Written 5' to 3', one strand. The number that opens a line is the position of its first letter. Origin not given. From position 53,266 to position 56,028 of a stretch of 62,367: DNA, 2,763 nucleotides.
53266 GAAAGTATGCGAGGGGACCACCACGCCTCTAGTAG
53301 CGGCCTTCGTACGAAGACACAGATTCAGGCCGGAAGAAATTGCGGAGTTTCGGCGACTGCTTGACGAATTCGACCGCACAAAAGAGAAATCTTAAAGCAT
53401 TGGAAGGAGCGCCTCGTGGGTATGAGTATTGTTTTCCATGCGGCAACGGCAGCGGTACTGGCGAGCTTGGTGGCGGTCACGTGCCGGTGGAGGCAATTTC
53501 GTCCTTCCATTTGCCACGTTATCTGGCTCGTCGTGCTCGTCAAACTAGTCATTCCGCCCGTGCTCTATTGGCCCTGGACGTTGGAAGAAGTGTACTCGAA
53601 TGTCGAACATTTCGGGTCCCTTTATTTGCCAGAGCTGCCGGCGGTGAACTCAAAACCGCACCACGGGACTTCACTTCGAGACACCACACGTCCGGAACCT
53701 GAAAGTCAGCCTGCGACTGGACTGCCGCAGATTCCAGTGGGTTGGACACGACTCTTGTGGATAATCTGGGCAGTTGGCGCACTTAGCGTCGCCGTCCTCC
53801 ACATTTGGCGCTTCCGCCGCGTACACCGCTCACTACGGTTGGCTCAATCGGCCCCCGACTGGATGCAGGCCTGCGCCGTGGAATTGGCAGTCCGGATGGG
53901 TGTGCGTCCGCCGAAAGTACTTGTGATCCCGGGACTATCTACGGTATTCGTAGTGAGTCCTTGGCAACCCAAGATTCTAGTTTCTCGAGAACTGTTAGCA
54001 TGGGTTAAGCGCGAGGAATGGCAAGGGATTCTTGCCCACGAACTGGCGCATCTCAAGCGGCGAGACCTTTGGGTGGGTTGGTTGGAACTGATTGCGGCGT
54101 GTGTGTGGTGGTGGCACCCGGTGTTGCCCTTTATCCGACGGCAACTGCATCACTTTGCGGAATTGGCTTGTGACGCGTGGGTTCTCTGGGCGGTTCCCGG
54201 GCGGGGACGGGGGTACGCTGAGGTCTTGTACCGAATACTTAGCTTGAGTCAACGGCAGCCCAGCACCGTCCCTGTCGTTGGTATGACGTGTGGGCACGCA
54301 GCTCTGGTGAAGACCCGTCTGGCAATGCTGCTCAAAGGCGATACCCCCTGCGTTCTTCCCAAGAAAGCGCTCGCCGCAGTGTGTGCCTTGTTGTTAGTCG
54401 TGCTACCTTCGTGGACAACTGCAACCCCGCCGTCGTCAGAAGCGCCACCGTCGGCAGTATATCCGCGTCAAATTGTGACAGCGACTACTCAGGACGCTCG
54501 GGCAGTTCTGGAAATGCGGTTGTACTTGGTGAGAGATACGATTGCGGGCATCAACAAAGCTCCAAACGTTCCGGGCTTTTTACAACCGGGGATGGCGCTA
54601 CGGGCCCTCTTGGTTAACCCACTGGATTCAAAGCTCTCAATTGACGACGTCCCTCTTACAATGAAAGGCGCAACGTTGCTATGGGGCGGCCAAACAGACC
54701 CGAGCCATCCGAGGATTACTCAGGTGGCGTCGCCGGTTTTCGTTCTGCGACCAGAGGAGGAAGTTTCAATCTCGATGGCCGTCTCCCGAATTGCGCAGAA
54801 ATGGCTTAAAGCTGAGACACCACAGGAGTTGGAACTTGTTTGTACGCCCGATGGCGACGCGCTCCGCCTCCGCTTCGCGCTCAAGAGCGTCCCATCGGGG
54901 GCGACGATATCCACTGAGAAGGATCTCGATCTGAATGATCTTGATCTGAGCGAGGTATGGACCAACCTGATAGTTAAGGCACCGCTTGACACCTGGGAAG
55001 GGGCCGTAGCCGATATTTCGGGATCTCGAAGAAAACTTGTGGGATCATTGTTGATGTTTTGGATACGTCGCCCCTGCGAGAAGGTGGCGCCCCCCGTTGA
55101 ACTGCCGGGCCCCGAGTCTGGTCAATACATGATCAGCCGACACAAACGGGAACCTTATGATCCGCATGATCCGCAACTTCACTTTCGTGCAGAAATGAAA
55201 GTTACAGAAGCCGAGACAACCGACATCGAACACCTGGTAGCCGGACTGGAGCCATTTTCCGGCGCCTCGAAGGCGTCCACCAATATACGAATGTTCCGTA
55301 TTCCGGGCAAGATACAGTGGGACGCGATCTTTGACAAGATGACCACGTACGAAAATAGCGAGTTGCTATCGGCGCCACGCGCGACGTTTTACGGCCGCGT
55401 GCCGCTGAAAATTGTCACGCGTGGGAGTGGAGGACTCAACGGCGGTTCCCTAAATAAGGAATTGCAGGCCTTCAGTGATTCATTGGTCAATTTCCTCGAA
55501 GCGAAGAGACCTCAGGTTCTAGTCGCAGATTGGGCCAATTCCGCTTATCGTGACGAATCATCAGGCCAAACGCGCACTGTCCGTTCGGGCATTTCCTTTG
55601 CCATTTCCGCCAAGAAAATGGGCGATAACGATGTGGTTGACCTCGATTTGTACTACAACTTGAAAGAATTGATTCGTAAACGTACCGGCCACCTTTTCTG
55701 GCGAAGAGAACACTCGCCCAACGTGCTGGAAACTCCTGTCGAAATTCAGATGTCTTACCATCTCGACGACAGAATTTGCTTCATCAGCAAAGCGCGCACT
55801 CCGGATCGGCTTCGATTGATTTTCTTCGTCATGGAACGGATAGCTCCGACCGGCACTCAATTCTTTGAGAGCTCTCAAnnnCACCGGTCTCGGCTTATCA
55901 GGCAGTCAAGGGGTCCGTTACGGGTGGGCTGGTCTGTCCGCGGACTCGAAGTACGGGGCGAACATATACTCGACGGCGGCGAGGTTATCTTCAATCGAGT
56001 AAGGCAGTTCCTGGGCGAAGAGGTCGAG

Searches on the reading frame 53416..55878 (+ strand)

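Call 82: search_protein_families(library=pfam, proteins=[window:53416-55878:+], max_evalue=0.00001)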
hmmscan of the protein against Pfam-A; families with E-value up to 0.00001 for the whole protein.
window:53416-55878:+ (821 aa): 1 family
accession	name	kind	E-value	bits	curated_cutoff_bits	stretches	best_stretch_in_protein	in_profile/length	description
PF05569.17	Peptidase_M56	-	9.7e-31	107.5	31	1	10-305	10-296/296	BlaR1 peptidase M56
